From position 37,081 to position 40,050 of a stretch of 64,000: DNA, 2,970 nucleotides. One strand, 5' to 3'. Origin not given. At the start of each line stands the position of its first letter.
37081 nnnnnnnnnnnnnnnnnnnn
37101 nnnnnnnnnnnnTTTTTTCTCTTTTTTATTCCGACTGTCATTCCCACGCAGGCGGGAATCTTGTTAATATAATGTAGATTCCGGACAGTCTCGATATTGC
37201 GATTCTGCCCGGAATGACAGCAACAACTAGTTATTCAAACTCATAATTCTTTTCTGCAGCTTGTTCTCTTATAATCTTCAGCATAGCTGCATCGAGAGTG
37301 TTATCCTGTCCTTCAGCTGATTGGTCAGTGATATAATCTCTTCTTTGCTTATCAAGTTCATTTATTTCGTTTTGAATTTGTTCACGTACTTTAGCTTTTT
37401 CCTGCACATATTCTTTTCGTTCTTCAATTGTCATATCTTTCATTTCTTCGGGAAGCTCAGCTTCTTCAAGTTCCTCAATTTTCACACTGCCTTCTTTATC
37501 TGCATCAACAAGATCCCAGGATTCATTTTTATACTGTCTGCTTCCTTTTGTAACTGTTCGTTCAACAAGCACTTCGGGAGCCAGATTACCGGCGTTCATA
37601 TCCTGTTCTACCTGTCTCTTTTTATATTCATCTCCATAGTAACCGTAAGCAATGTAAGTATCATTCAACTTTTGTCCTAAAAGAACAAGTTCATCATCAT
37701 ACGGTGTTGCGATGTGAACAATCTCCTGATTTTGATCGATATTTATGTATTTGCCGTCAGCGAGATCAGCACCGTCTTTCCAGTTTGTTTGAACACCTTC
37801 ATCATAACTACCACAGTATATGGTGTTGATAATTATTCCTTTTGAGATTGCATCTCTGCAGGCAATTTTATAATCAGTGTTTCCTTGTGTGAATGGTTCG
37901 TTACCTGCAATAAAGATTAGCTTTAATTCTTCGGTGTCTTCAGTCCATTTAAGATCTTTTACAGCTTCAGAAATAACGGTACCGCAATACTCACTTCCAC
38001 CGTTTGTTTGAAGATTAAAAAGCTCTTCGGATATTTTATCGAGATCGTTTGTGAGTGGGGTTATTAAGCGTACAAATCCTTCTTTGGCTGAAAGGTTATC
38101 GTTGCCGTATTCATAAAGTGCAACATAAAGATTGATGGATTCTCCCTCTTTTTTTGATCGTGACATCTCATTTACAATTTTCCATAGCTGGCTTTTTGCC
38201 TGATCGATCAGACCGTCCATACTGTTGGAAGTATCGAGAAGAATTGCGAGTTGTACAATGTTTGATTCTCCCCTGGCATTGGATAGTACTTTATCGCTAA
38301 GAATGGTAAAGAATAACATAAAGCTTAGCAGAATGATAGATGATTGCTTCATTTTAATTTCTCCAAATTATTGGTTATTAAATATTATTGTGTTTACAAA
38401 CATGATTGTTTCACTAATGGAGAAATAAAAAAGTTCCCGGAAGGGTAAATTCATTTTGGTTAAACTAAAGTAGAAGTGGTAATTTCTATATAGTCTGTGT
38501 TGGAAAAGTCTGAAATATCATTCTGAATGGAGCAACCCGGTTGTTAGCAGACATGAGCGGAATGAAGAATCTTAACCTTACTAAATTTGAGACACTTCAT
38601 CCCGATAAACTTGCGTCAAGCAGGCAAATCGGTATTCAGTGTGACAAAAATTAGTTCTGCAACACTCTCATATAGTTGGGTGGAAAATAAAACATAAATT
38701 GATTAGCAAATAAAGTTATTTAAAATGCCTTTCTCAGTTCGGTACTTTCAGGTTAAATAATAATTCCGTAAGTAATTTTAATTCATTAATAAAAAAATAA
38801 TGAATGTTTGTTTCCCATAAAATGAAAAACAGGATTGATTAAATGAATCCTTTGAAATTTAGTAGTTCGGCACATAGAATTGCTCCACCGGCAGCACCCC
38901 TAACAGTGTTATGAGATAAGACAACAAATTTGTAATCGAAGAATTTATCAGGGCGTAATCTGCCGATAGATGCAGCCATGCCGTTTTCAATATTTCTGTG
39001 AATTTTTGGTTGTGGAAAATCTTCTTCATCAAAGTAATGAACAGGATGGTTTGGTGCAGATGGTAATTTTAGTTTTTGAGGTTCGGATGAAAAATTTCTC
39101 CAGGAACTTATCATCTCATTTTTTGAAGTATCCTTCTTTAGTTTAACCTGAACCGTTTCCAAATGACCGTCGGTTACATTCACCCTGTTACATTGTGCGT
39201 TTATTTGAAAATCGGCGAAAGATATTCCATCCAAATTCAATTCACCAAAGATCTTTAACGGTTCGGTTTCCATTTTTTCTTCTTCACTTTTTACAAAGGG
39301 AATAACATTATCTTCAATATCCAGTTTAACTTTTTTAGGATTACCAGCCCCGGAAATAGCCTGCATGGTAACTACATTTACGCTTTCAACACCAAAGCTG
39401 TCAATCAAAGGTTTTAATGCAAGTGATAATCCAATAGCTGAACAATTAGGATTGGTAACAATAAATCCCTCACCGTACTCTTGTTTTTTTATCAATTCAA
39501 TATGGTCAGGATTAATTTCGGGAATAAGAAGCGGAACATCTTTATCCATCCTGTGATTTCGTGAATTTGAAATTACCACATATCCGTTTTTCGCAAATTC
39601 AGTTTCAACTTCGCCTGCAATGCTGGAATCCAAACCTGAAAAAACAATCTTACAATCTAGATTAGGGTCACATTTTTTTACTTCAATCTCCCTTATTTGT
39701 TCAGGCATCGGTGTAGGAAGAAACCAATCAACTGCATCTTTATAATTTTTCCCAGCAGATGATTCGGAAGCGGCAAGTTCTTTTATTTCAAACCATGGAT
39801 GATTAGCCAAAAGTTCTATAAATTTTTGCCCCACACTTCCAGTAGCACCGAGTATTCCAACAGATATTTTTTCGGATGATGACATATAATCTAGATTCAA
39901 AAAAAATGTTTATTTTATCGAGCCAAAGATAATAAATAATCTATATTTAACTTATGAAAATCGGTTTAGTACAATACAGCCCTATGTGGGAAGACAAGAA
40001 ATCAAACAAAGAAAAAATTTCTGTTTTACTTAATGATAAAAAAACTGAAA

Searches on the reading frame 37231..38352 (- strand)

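Call 51: search_protein_families(library=pfam, proteins=[window:37231-38352:-], max_evalue=0.001)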
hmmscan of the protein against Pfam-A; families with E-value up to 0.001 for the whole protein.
window:37231-38352:- (373 aa): 2 families
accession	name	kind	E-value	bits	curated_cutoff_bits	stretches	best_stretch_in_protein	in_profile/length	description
PF00092.34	VWA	-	8.9e-06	26.5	23.8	1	35-182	2-141/174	von Willebrand factor type A domain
PF13519.12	VWA_2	-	5.7e-05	24.1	27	1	36-136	2-91/107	von Willebrand factor type A domain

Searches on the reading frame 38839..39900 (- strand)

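Call 51: search_protein_families(library=pfam, proteins=[window:38839-39900:-], max_evalue=0.001)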
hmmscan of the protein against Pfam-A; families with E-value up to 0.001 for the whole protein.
window:38839-39900:- (353 aa): 2 families
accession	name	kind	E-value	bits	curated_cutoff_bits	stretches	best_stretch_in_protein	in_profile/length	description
PF01118.30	Semialdhyde_dh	-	5e-34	117.8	26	1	14-135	2-119/121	Semialdehyde dehydrogenase, NAD binding domain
PF02774.23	Semialdhyde_dhC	-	1.3e-33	117.2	26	1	162-333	1-183/184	Semialdehyde dehydrogenase, dimerisation domain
